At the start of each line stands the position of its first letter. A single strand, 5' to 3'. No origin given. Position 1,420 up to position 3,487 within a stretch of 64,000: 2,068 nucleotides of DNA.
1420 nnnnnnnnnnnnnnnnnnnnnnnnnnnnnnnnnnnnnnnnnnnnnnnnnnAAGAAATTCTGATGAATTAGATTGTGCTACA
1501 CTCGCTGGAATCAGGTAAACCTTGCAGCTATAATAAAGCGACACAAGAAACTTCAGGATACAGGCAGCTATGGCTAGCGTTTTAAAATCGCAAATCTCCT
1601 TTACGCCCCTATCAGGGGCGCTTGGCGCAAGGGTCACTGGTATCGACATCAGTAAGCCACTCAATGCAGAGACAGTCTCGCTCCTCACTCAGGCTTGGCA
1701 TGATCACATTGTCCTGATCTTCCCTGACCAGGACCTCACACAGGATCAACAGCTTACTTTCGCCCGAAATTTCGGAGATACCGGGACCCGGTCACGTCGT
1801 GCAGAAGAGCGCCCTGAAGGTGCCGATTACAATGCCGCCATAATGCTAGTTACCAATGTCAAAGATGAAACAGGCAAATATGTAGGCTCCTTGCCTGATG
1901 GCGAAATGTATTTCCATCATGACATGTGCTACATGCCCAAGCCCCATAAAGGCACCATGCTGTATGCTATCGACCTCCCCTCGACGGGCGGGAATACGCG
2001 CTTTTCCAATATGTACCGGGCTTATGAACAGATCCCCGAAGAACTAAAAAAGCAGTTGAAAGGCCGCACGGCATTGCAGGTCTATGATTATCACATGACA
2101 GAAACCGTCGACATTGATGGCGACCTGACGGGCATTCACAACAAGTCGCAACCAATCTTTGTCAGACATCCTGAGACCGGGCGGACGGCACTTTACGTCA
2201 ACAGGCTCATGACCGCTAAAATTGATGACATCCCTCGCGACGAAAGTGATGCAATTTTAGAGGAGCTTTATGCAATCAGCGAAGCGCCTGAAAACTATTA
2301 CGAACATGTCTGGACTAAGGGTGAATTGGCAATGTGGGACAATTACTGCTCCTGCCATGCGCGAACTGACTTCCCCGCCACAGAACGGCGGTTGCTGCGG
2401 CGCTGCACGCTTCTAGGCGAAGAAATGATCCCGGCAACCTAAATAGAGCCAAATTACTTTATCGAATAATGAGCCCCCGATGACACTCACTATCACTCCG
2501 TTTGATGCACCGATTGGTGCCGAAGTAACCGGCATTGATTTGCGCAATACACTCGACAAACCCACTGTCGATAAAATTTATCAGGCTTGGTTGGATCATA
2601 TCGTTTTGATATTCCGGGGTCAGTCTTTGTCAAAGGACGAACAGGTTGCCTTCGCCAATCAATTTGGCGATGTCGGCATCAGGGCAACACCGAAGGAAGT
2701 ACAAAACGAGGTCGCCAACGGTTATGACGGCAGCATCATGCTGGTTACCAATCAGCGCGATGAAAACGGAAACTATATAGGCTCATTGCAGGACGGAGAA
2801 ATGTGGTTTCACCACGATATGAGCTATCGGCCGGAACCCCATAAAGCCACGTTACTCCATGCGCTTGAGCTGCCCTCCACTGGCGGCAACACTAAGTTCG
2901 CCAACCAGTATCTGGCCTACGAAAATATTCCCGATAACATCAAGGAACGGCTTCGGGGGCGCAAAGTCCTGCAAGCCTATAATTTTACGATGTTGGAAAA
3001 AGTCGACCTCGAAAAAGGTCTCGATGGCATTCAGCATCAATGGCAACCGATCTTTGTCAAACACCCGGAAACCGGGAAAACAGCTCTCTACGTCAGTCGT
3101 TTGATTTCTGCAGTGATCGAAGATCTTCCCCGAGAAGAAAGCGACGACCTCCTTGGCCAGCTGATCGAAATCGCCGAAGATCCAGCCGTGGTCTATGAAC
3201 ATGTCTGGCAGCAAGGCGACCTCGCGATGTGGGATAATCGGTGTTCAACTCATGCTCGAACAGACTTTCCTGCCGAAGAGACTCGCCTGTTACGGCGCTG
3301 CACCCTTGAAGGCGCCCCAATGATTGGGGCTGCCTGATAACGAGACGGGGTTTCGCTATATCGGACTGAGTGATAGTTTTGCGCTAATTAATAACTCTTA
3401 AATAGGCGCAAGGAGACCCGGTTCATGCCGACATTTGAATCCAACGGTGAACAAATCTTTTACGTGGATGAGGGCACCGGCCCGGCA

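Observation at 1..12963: Dense cluster of six Fe(II)/2-oxoglutarate dioxygenases around a TTT uptake system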

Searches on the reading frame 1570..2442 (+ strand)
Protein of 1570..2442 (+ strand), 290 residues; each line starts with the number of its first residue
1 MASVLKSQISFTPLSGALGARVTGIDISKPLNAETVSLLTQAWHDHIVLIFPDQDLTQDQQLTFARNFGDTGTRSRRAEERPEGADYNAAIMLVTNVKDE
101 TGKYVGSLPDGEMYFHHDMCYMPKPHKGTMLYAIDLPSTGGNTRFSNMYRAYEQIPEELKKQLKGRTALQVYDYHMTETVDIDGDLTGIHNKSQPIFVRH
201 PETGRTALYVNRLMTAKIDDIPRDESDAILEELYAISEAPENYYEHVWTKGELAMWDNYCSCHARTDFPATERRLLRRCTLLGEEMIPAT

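Call 3: search_protein_families(library=pfam, proteins=[window:1570-2442:+])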
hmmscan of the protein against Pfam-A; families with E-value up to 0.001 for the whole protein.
window:1570-2442:+ (290 aa): 1 family
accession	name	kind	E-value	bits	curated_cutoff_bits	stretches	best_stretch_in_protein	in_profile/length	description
PF02668.22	TauD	-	4.5e-61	207.5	27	1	11-280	2-267/267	Taurine catabolism dioxygenase TauD, TfdA family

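Call 6: search_protein_families(library=ncbifam, proteins=[window:1570-2442:+], max_evalue=0.01)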
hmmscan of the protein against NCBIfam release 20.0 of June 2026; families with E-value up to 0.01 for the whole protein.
window:1570-2442:+ (290 aa): 5 families
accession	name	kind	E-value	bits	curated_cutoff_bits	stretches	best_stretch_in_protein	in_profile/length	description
NF045815.1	Neo-PentlctneFsynPtlD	equivalog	3.7e-43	147.9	550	1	12-279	4-284/301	neopentalenolactone/pentalenolactone F synthase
NF007104.0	PRK09553.1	equivalog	3.7e-42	144.4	313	1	7-285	3-277/282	taurine dioxygenase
NF049937.1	CMthFAOxDecarbScoE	equivalog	5.5e-25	88.1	400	1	16-282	9-284/295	(3R)-3-[(carboxymethyl)amino]fatty acid oxygenase/decarboxylase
TIGR02410.1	carnitine_TMLD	equivalog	0.0015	18.1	268.3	1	132-274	198-342/362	trimethyllysine dioxygenase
NF049936.1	TriMthamethphnDioxTmpA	equivalog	0.0057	15.5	400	1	129-279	201-347/366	2-trimethylaminoethylphosphonate dioxygenase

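Call 9: find_encoding_contigs(protein=window:1570-2442:+, flank=10000, max_places=6)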
Protein window:1570-2442:+ (290 aa): 18 contigs read that carry it; 6 places shown.
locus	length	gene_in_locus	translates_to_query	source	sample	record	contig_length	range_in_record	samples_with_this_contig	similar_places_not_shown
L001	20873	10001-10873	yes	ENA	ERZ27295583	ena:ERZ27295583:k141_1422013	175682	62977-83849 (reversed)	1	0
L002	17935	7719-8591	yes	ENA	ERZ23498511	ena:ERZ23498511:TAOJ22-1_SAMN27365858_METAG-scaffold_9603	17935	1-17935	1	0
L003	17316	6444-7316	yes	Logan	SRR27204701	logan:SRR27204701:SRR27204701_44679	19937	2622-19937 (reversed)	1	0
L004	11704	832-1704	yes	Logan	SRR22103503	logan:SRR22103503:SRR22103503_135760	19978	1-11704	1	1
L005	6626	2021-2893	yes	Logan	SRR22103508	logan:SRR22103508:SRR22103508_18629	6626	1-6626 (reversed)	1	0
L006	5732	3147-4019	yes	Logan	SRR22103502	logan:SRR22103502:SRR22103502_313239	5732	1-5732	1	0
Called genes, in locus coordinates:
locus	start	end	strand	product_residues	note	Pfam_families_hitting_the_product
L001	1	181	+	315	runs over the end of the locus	PF04976:DmsC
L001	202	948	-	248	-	-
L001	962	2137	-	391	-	PF00266:Aminotran_5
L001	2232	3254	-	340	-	PF09982:LpxR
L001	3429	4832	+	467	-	PF20695:UbiD_N, PF01977:UbiD, PF20696:UbiD_C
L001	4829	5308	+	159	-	PF22381:Staph_reg_Sar_Rot, PF01047:MarR, PF12802:MarR_2, PF13412:HTH_24 (weak)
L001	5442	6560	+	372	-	PF02311:AraC_binding (faint), PF07883:Cupin_2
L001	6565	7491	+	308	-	PF00701:DHDPS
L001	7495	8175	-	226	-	-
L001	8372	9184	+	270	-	PF01209:Ubie_methyltran, PF13489:Methyltransf_23, PF13847:Methyltransf_31, PF08241:Methyltransf_11, PF08242:Methyltransf_12, PF13649:Methyltransf_25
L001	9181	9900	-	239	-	-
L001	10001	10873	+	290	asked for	PF02668:TauD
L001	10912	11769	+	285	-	PF02668:TauD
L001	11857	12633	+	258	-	PF00561:Abhydrolase_1, PF12146:Hydrolase_4, PF12697:Abhydrolase_6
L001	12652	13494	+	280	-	PF05721:PhyH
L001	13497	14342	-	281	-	PF02668:TauD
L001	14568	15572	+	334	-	PF03401:TctC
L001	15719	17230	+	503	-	PF01970:TctA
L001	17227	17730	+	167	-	PF07331:TctB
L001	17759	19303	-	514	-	PF03486:HI0933_like (faint), PF00890:FAD_binding_2, PF12831:FAD_oxidored (weak)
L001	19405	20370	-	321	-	PF14226:DIOX_N, PF03171:2OG-FeII_Oxy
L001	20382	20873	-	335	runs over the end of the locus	-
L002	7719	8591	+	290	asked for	PF02668:TauD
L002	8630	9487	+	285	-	PF02668:TauD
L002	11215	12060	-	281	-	PF02668:TauD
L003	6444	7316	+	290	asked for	PF02668:TauD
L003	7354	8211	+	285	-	PF02668:TauD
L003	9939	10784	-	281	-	PF02668:TauD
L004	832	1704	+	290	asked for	PF02668:TauD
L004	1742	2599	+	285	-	PF02668:TauD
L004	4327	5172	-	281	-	PF02668:TauD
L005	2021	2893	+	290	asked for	PF02668:TauD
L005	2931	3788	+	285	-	PF02668:TauD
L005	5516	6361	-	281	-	PF02668:TauD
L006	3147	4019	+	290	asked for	PF02668:TauD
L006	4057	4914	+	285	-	PF02668:TauD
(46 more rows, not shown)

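Call 10: search_solved_structures(query=window:1570-2442:+, max_evalue=0.00001)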
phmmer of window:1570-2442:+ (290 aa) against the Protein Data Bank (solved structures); distinct sequences matched with E-value up to 0.00001: 32.
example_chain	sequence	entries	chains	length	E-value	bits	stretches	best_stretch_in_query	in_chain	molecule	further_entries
6d1o_A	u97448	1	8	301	2.1e-35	125.9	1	8-283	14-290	(R)-phenoxypropionate/alpha-ketoglutarate-dioxygenase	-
3pvj_A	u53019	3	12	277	1.1e-34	123.5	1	9-284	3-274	Alpha-ketoglutarate-dependent taurine dioxygenase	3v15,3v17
6d0o_A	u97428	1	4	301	1.5e-34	123.1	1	8-283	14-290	(R)-phenoxypropionate/alpha-ketoglutarate-dioxygenase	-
7qtd_A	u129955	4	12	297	7.6e-34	120.8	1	2-283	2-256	PlaO1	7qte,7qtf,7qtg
6d3i_A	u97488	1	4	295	6.1e-32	114.5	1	9-285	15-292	ftv7 dioxygenase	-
6d3h_A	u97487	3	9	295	2.2e-31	112.7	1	9-285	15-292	FT_T dioxygenase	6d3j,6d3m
5bk9_A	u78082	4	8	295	4e-31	111.8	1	8-283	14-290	(R)-phenoxypropionate/alpha-ketoglutarate-dioxygenase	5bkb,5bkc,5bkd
5j92_A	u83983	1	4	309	1.4e-29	106.8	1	18-284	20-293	Putative alpha KG dependent 2,4-D dioxygenase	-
1gqw_A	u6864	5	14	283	1.9e-29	106.3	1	7-285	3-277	ALPHA-KETOGLUTARATE-DEPENDENT TAURINE DIOXYGENASE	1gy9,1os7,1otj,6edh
5bke_A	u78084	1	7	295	7.8e-25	91.2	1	19-285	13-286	Alpha-ketoglutarate-dependent 2,4-dichlorophenoxyacetate dioxygenase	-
3r1j_A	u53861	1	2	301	3.1e-23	85.9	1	6-285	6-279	Alpha-ketoglutarate-dependent taurine dioxygenase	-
3swt_A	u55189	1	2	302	3.9e-22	82.3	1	9-285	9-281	Taurine catabolism dioxygenase, TauD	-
5hsx_A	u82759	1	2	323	5e-22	82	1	8-285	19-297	Putative alpha-ketoglutarate-dependent taurine dioxygenase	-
5vn6_A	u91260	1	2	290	1.8e-21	80.2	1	11-283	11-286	Taurine dioxygenase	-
5keu_A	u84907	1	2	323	1.1e-20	77.6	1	8-285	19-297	Taurine dioxygenase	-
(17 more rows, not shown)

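Call 66: search_protein_families(library=ncbifam, proteins=[L001:3429-4832:+, L001:4829-5308:+, L001:5442-6560:+, L001:6565-7491:+, L001:7495-8175:-, L001:202-948:-], max_evalue=0.00001)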
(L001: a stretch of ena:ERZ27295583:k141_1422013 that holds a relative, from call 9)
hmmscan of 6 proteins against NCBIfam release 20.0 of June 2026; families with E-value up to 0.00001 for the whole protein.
L001:3429-4832:+ (467 aa): 7 families
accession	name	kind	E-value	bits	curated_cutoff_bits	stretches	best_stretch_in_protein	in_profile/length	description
TIGR00148.1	TIGR00148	subfamily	1.7e-89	300.5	244.85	1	6-438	1-438/438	UbiD family decarboxylase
NF041204.1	VdcC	exception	2.1e-82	277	650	1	5-450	3-448/467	non-oxidative hydroxyarylic acid decarboxylases subunit C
NF008175.0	PRK10922.1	equivalog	6.4e-58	196.5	788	1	1-444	4-464/497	4-hydroxy-3-polyprenylbenzoate decarboxylase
TIGR03701.1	mena_SCO4490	equivalog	8.7e-57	192.8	495.9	1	101-415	112-425/433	menaquinone biosynthesis decarboxylase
TIGR02723.1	phenyl_P_alpha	equivalog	2.6e-48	164.8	564.6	1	9-438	13-445/485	phenylphosphate carboxylase subunit alpha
NF041219.1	BagN_FevL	exception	6.7e-46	156.8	1000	1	4-395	18-433/502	bagremycin/ferroverdin biosynthesis UbiD family decarboxylase BagN/FevL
TIGR02724.1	phenyl_P_beta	equivalog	5.2e-42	143.8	468.95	1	12-417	9-425/472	phenylphosphate carboxylase subunit beta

L001:4829-5308:+ (159 aa): 9 families
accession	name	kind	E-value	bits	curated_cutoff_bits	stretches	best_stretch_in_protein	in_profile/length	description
TIGR04472.1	reg_rSAM_mob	hypoth_equivalog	7.8e-14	51.9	240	1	49-153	35-139/141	radical SAM mobile pair system MarR family transcriptional regulator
NF052638.1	TransRegOhrRVib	equivalog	5.1e-13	48.9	200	1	29-146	21-136/141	transcriptional regulator OhrR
NF045593.1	bilirub_TF_BilQ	equivalog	1.1e-12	47.8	125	1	35-148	20-133/135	bilirubin utilization transcriptional regulator BilQ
TIGR02337.1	HpaR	equivalog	2.8e-10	40.1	121.2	1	31-144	14-127/130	homoprotocatechuate degradation operon regulator HpaR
NF053777.1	Saro0803TransReg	equivalog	2.8e-09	36.8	200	1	20-144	12-136/140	Saro_0803 family transcriptional regulator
NF008122.0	PRK10870.1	equivalog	6.3e-09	35.8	157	1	62-157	74-169/176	transcriptional repressor MprA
NF002926.0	PRK03573.1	equivalog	2e-07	31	120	1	58-152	45-139/144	transcriptional regulator SlyA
NF050133.1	TransRegFabT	equivalog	4.5e-07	30.2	200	1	62-151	46-135/138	fatty acid biosynthesis transcriptional regulator FabT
NF053814.1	teico_TcaR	equivalog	2.6e-06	27.6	170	1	22-151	15-146/151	MarR family transcriptional regulator TcaR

L001:5442-6560:+ (372 aa): 2 families
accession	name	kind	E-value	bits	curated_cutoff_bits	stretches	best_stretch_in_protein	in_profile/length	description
NF049978.1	AminoSalDhMabB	equivalog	1.4e-22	80.6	650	2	214-337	205-324/351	5-aminosalicylate 1,2-dioxygenase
TIGR02272.1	gentisate_1_2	equivalog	1.2e-20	73.8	442.1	2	209-338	30-160/336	gentisate 1,2-dioxygenase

L001:6565-7491:+ (308 aa): 7 families
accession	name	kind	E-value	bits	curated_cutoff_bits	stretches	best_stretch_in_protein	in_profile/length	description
TIGR02313.1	HpaI-NOT-DapA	exception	2.3e-91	305.6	396.7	1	9-300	1-293/294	2,4-dihydroxyhept-2-ene-1,7-dioic acid aldolase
TIGR00674.1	dapA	equivalog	1.4e-79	267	206.15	1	12-295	2-285/286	4-hydroxy-tetrahydrodipicolinate synthase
NF003164.0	PRK04147.1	equivalog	1.3e-37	129.7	281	1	9-294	4-288/294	N-acetylneuraminate lyase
TIGR00683.1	nanA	equivalog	1.1e-32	113.6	382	1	9-286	1-279/293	N-acetylneuraminate lyase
NF002958.0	PRK03620.1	subfamily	4.6e-32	111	278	1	17-240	19-241/307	5-dehydro-4-deoxyglucarate dehydratase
NF040954.1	Arch_KDGaldase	equivalog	1.9e-28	99.7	390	1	13-290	4-275/288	bifunctional 2-dehydro-3-deoxy-phosphogluconate/2-dehydro-3-deoxy-6-phosphogalactonate aldolase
TIGR03249.1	KdgD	equivalog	5.6e-27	94.6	373.95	1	17-295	17-297/299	5-dehydro-4-deoxyglucarate dehydratase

L001:7495-8175:- (226 aa): 0 families

L001:202-948:- (248 aa): 1 family
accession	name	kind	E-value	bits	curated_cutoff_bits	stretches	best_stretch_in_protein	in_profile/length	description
NF049982.1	CnbZ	equivalog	3.2e-112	374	220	1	9-247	1-239/239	2-amino-5-chloromuconate deaminase CnbZ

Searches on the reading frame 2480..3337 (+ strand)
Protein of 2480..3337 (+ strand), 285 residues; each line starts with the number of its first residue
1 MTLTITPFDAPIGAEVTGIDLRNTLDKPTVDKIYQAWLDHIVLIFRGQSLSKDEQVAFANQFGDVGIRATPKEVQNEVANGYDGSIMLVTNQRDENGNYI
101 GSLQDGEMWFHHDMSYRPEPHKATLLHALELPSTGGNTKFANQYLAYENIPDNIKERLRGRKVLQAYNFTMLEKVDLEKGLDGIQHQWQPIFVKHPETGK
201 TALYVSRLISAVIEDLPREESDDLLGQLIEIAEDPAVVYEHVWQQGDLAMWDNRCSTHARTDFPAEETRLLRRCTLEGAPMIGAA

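Call 3: search_protein_families(library=pfam, proteins=[window:2480-3337:+])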
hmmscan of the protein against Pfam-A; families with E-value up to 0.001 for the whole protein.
window:2480-3337:+ (285 aa): 1 family
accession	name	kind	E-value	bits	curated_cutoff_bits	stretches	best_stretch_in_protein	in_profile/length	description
PF02668.22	TauD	-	8.5e-59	200.1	27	1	5-275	2-267/267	Taurine catabolism dioxygenase TauD, TfdA family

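Call 6: search_protein_families(library=ncbifam, proteins=[window:2480-3337:+], max_evalue=0.01)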
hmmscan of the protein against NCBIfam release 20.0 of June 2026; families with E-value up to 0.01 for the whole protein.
window:2480-3337:+ (285 aa): 5 families
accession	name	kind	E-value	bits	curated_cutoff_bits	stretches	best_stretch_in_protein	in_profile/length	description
NF045815.1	Neo-PentlctneFsynPtlD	equivalog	1.1e-44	153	550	1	9-274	8-284/301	neopentalenolactone/pentalenolactone F synthase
NF007104.0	PRK09553.1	equivalog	2.1e-43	148.6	313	1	2-278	4-275/282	taurine dioxygenase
NF049937.1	CMthFAOxDecarbScoE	equivalog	4.6e-25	88.3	400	1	9-276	8-283/295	(3R)-3-[(carboxymethyl)amino]fatty acid oxygenase/decarboxylase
TIGR02409.1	carnitine_bodg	equivalog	1.1e-05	24.7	414.75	1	106-274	185-350/366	gamma-butyrobetaine dioxygenase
NF049936.1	TriMthamethphnDioxTmpA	equivalog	0.00065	18.6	400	1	111-274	188-347/366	2-trimethylaminoethylphosphonate dioxygenase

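Call 11: search_solved_structures(query=window:2480-3337:+, max_evalue=0.00001)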
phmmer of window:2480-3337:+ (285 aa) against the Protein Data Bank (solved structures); distinct sequences matched with E-value up to 0.00001: 32.
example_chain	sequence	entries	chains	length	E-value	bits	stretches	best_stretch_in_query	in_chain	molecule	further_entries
6d1o_A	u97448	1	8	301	9.6e-35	123.7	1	3-278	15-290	(R)-phenoxypropionate/alpha-ketoglutarate-dioxygenase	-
6d0o_A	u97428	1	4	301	5.7e-32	114.6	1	3-279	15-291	(R)-phenoxypropionate/alpha-ketoglutarate-dioxygenase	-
6d3i_A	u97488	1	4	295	4.3e-29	105.2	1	4-278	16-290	ftv7 dioxygenase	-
3pvj_A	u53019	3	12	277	5.4e-29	104.9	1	1-278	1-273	Alpha-ketoglutarate-dependent taurine dioxygenase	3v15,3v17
6d3h_A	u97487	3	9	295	2.1e-28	102.9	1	4-278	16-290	FT_T dioxygenase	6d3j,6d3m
7qtd_A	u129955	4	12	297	2.9e-28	102.5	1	4-280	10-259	PlaO1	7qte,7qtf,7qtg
5bk9_A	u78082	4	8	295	5.4e-28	101.6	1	3-278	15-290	(R)-phenoxypropionate/alpha-ketoglutarate-dioxygenase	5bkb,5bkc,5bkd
1gqw_A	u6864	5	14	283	6.1e-27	98.1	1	3-278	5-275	ALPHA-KETOGLUTARATE-DEPENDENT TAURINE DIOXYGENASE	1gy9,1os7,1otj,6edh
5j92_A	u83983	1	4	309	2.5e-26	96.1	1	8-275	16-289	Putative alpha KG dependent 2,4-D dioxygenase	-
5hsx_A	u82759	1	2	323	1.1e-25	94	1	3-283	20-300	Putative alpha-ketoglutarate-dependent taurine dioxygenase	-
5keu_A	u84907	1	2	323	4.3e-25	92.1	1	3-283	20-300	Taurine dioxygenase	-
5bke_A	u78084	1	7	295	6.4e-25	91.5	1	1-279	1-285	Alpha-ketoglutarate-dependent 2,4-dichlorophenoxyacetate dioxygenase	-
5vn6_A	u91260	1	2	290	3.3e-23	85.9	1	4-271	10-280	Taurine dioxygenase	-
3r1j_A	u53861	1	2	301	3.5e-22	82.5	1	110-279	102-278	Alpha-ketoglutarate-dependent taurine dioxygenase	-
3swt_A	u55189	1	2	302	6.1e-22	81.7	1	3-279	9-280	Taurine catabolism dioxygenase, TauD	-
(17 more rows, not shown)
